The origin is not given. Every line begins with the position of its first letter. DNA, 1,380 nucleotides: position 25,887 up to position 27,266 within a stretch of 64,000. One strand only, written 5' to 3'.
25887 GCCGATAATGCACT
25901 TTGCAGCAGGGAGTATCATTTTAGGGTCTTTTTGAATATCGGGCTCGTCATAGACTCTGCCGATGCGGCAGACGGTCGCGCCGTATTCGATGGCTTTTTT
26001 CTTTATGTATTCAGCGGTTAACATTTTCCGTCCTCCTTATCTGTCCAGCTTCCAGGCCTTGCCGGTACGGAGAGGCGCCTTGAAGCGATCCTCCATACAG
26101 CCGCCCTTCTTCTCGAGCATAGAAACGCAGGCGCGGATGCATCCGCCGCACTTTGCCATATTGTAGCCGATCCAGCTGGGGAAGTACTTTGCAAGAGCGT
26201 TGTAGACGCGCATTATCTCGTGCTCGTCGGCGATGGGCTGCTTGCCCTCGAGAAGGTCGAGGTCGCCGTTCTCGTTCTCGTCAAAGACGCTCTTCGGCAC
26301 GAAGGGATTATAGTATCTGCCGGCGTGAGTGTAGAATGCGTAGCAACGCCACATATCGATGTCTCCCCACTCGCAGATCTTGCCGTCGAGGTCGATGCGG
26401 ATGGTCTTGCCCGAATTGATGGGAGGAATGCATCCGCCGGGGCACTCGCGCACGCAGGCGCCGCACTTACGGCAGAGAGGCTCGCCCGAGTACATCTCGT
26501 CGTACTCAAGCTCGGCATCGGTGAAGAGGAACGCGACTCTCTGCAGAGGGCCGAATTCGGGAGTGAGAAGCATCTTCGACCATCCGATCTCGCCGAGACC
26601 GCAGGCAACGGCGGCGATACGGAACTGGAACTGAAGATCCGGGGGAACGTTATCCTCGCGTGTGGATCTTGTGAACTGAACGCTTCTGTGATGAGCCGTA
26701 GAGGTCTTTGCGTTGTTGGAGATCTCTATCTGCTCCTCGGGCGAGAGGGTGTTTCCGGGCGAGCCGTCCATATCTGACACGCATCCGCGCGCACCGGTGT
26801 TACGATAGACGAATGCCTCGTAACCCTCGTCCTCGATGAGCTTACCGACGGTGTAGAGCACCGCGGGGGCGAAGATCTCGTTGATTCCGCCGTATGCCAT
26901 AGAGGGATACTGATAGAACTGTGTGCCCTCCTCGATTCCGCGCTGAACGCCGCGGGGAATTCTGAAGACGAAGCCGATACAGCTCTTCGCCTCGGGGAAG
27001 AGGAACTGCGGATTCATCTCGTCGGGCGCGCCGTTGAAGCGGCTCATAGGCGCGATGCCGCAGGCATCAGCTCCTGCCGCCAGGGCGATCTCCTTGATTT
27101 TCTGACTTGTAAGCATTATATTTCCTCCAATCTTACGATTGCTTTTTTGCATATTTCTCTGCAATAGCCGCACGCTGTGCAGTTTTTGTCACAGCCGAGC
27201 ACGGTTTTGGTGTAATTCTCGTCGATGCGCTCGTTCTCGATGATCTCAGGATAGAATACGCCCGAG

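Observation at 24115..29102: AraC-linked, translationally coupled operon: a U32-like TIM-barrel/Fe-S protein plus three tandem QueG/RdhA-like Fe-S paralogs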

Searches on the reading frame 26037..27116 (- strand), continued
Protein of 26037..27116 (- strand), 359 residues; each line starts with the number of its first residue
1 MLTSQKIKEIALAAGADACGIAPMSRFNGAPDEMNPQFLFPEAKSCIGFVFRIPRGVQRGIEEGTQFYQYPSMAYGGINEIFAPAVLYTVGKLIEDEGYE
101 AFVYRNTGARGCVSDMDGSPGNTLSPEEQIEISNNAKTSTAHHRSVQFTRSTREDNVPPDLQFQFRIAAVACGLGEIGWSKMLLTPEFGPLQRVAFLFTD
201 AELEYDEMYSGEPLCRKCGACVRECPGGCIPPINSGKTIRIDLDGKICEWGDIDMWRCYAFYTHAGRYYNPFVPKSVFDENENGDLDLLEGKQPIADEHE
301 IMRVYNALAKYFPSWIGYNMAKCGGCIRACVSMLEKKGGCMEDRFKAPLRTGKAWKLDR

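Call 94: search_protein_families(library=pfam, proteins=[P0374, P0378, P0386, P0354, P0431, P0464, P0476, P0469], max_evalue=0.001)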
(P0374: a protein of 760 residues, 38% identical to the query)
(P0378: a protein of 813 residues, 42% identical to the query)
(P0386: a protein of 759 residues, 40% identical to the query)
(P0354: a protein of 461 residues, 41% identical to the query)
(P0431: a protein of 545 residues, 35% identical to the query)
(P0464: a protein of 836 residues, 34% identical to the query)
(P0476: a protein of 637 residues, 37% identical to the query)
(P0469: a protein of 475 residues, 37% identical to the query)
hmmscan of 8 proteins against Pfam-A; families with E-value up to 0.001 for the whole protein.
P0374 (760 aa): 7 families
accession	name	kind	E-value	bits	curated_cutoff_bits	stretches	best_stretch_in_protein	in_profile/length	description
PF12838.12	Fer4_7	-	2.8e-10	40.9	27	1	633-674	2-42/52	4Fe-4S dicluster domain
PF13187.11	Fer4_9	-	1.4e-07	31.8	27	2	633-673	2-40/52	4Fe-4S dicluster domain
PF08331.15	QueG_DUF1730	-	5.2e-07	29.9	25.1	0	327-369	3-42/77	Epoxyqueuosine reductase QueG, DUF1730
PF13237.11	Fer4_10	-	4.2e-05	23.8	25.5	0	627-673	3-45/53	4Fe-4S dicluster domain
PF13484.11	Fer4_16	-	7.9e-05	23.8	30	0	633-653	2-21/66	4Fe-4S double cluster binding domain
PF12837.12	Fer4_6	-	0.00013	22.2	25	1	632-648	8-24/24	4Fe-4S binding domain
PF13183.11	Fer4_8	-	0.00024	22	27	0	624-646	46-67/68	4Fe-4S dicluster domain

P0378 (813 aa): 5 families
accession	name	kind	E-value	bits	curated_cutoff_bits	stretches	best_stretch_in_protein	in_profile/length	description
PF00037.32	Fer4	-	5.6e-06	26.4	21.1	0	706-723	6-23/24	4Fe-4S binding domain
PF13237.11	Fer4_10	-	1.6e-05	25.2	25.5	1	702-723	3-26/53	4Fe-4S dicluster domain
PF13484.11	Fer4_16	-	0.00026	22.1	30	0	708-726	2-20/66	4Fe-4S double cluster binding domain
PF13183.11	Fer4_8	-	0.0008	20.3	27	0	192-235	5-54/68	4Fe-4S dicluster domain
PF12838.12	Fer4_7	-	0.00089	20.1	27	0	708-728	2-22/52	4Fe-4S dicluster domain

P0386 (759 aa): 3 families
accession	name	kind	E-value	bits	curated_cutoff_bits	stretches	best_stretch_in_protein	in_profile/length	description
PF00037.32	Fer4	-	0.0002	21.5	21.1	0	645-661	7-23/24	4Fe-4S binding domain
PF13484.11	Fer4_16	-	0.00033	21.8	30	0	188-208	2-21/66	4Fe-4S double cluster binding domain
PF13237.11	Fer4_10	-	0.00093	19.5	25.5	0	182-209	3-22/53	4Fe-4S dicluster domain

P0354 (461 aa): 3 families
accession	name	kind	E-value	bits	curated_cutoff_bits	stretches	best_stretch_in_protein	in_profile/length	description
PF00037.32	Fer4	-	1.2e-05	25.4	21.1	1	197-217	4-24/24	4Fe-4S binding domain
PF12838.12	Fer4_7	-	0.00032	21.6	27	1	201-241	2-39/52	4Fe-4S dicluster domain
PF13237.11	Fer4_10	-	0.00089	19.6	25.5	1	195-225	3-27/53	4Fe-4S dicluster domain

P0431 (545 aa): 7 families
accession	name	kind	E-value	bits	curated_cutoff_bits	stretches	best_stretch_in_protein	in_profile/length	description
PF13237.11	Fer4_10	-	7.3e-09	35.9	25.5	0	426-448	4-22/53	4Fe-4S dicluster domain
PF13484.11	Fer4_16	-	9.9e-09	36.3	30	1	431-451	2-23/66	4Fe-4S double cluster binding domain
PF12838.12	Fer4_7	-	9.9e-08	32.8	27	0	431-446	2-17/52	4Fe-4S dicluster domain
PF13187.11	Fer4_9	-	2.9e-07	30.9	27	0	430-445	36-51/52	4Fe-4S dicluster domain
PF13183.11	Fer4_8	-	2.6e-06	28.3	27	0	421-443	46-66/68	4Fe-4S dicluster domain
PF12837.12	Fer4_6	-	2.9e-06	27.4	25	0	104-118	8-22/24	4Fe-4S binding domain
PF00037.32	Fer4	-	5.4e-06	26.4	21.1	0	428-446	5-23/24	4Fe-4S binding domain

P0464 (836 aa): 1 family
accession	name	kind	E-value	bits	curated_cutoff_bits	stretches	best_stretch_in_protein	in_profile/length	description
PF08331.15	QueG_DUF1730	-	1.6e-06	28.3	25.1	0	353-375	2-24/77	Epoxyqueuosine reductase QueG, DUF1730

P0476 (637 aa): 1 family
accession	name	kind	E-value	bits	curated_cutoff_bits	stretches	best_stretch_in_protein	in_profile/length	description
PF08331.15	QueG_DUF1730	-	0.00029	21.1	25.1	0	525-566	3-45/77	Epoxyqueuosine reductase QueG, DUF1730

P0469 (475 aa): 2 families
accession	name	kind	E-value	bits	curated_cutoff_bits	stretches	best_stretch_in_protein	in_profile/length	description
PF00037.32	Fer4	-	0.00028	21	21.1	1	174-192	5-23/24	4Fe-4S binding domain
PF08331.15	QueG_DUF1730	-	0.00041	20.6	25.1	0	33-54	1-22/77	Epoxyqueuosine reductase QueG, DUF1730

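Call 99: search_protein_families(library=pfam, proteins=[L099:5347-6312:+, L099:6414-7721:+, L099:2627-5332:+, L112:3630-5732:+, L112:5766-7865:+, L128:4073-6163:+, L128:6184-7185:+, L137:4341-5285:+, L137:5461-6210:+, L137:6400-8055:+], max_evalue=0.001)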
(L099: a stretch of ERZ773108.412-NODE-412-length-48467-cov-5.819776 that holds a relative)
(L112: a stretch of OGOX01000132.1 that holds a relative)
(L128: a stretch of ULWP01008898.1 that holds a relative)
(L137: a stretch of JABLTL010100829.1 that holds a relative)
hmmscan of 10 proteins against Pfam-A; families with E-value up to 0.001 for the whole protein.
L099:5347-6312:+ (321 aa): 1 family
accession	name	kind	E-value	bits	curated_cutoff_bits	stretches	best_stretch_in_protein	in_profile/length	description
PF04041.19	Glyco_hydro_130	-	7.3e-41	140.6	26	1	32-318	34-319/320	beta-1,4-mannooligosaccharide phosphorylase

L099:6414-7721:+ (435 aa): 9 families
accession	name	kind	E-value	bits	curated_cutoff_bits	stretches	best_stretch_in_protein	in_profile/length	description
PF12831.13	FAD_oxidored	-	1.7e-53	182.9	27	2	31-205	1-163/416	FAD dependent oxidoreductase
PF00890.30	FAD_binding_2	-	2.4e-09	37.3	20.4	1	31-66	1-36/414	FAD binding domain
PF01266.30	DAO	-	6.7e-07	29.6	27.9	1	31-65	1-35/353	FAD dependent oxidoreductase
PF03486.20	HI0933_like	-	1.3e-05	25.2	50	1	31-65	2-36/244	HI0933-like protein Rossmann domain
PF13450.12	NAD_binding_8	-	2.6e-05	24.8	21.9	1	34-69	1-36/68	NAD(P)-binding Rossmann-like domain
PF07992.20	Pyr_redox_2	-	2.9e-05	24.1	26.1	0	30-60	1-32/291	Pyridine nucleotide-disulphide oxidoreductase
PF01134.28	GIDA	-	3e-05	23.7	22.1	1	31-61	1-31/391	Glucose inhibited division protein A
PF01262.27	AlaDh_PNT_C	-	0.00013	22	23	1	17-61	16-60/214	Alanine dehydrogenase/PNT, C-terminal domain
PF01946.23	Thi4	-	0.00013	21.8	26.2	0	30-71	18-60/235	Thi4 family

L099:2627-5332:+ (901 aa): 0 families

L112:3630-5732:+ (700 aa): 1 family
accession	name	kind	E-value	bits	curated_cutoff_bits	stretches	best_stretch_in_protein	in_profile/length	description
PF17389.8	Bac_rhamnosid6H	-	5e-20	72.5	24.5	1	362-693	10-336/339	Bacterial alpha-L-rhamnosidase 6 hairpin glycosidase domain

L112:5766-7865:+ (699 aa): 2 families
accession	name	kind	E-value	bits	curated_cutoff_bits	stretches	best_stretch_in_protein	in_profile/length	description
PF02065.24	Melibiase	-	9.5e-30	104.2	27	1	266-605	1-347/347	Melibiase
PF01055.32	Glyco_hydro_31_2nd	-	3.2e-06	27.1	23.5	1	318-459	19-160/328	Glycosyl hydrolases family 31 TIM-barrel domain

L128:4073-6163:+ (696 aa): 4 families
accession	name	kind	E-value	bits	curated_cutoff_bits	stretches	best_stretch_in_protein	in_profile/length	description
PF02065.24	Melibiase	-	2.3e-37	129.2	27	1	234-503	1-278/347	Melibiase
PF16874.11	Glyco_hydro_36C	-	2.4e-05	25.1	27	1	616-691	4-75/77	Glycosyl hydrolase family 36 C-terminal domain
PF16875.11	Glyco_hydro_36N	-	0.00026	21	27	1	78-200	101-229/253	Glycosyl hydrolase family 36 N-terminal domain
PF02638.21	GHL10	-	0.0006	19.4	27.9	0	358-430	83-168/311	Glycosyl hydrolase-like 10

L128:6184-7185:+ (333 aa): 4 families
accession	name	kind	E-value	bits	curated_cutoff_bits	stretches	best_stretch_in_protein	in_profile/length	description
PF02239.22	Cytochrom_D1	-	5.5e-09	35.5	25.5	1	211-308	57-152/368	Cytochrome D1 heme domain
PF21783.3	YNCE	-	7.7e-07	29.2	27.1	1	206-274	215-285/339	YNCE-like beta-propeller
PF16819.11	DUF5074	-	0.00023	20.8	27.2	0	194-275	105-184/353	Domain of unknown function (DUF5074)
PF25174.1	Beta-prop_THOC3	-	0.00071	19.1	305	0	212-307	70-164/272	THOC3 beta-propeller domain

L137:4341-5285:+ (314 aa): 1 family
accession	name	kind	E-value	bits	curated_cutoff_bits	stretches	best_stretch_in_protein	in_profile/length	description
PF01116.26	F_bP_aldolase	-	2.5e-102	342.6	25.5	1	7-313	1-277/277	Fructose-bisphosphate aldolase class-II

L137:5461-6210:+ (249 aa): 1 family
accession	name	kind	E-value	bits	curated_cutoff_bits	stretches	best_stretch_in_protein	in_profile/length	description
PF01261.30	AP_endonuc_2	-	5.6e-11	43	31.1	1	24-208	1-215/249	Xylose isomerase-like TIM barrel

L137:6400-8055:+ (551 aa): 6 families
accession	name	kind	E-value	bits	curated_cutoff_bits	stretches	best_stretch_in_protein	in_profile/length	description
PF13365.12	Trypsin_2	-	1.3e-32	113.9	27.6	1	273-417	1-144/144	Trypsin-like peptidase domain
PF13180.12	PDZ_2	-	1.9e-18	66.9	27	1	455-544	1-79/80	PDZ domain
PF00089.32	Trypsin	-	4.8e-17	62.9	20.6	1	274-441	28-218/220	Trypsin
PF17820.7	PDZ_6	-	3.8e-11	43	27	1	480-534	1-54/54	PDZ domain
PF00595.29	PDZ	-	2.8e-08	34.5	23.2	1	453-532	8-80/81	PDZ domain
PF10459.15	Peptidase_S46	-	0.00073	18.8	22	0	392-418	624-650/698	Peptidase S46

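Call 103: list_cluster_members(proteins=[P0259, P0248, P0315, P0313, P0339])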
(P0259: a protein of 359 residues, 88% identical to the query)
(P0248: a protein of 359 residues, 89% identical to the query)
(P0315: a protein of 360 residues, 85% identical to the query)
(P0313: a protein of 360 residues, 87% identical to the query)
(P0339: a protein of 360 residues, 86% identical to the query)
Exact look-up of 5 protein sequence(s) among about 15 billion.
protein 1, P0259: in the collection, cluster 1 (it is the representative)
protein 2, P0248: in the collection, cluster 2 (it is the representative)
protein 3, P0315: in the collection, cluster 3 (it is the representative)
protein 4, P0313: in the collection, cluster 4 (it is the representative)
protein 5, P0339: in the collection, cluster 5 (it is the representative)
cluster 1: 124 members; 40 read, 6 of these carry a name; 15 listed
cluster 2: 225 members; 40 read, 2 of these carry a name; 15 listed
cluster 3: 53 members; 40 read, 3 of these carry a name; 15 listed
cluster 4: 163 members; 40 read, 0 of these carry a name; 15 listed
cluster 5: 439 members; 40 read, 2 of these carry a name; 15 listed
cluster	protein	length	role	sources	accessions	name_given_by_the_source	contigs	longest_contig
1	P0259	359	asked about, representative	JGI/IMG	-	ferredoxin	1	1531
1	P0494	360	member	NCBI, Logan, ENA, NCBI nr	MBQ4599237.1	MAG: hypothetical protein IJB19_04945 [Clostridia bacterium] | hypothetical protein [Clostridia bacterium]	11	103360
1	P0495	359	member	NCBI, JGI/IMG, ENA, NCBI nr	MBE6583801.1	MAG: hypothetical protein E7649_02285 [Ruminococcaceae bacterium] | hypothetical protein [Oscillospiraceae bacterium]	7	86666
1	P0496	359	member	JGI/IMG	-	ferredoxin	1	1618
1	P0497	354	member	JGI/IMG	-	ferredoxin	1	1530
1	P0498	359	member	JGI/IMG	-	ferredoxin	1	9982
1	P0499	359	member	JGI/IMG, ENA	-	-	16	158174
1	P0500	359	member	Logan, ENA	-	-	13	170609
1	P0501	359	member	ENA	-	-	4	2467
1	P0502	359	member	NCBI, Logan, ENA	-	-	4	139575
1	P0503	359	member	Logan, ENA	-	-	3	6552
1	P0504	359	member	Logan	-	-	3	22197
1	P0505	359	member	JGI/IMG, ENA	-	-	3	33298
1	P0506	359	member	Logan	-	-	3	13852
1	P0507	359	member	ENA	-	-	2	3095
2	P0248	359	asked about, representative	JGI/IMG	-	ferredoxin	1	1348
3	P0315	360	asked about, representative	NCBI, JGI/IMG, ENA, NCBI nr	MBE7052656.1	MAG: hypothetical protein E7391_00070 [Ruminococcaceae bacterium] | hypothetical protein [Oscillospiraceae bacterium]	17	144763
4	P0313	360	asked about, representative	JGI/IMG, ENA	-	-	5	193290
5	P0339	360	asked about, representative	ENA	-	-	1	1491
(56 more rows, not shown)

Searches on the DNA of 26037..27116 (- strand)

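Call 97: search_rna_families(sources=[L099, L101, L137, L128, L156, L157, L121, L108], threshold=gathering)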
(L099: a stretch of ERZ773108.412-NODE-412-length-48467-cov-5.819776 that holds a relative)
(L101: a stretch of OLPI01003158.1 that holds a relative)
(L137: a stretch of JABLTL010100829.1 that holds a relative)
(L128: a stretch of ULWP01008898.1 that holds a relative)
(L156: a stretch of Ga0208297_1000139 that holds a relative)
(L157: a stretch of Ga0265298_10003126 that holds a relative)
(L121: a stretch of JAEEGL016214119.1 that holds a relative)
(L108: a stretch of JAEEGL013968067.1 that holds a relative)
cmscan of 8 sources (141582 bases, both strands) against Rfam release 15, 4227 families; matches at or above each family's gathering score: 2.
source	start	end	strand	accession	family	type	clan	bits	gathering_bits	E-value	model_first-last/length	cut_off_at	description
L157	12742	12815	-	RF00005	tRNA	Gene; tRNA;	CL00001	66.5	29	6.4e-12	1-71/71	no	tRNA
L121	179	251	-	RF00005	tRNA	Gene; tRNA;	CL00001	55.8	29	5.7e-09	1-71/71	no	tRNA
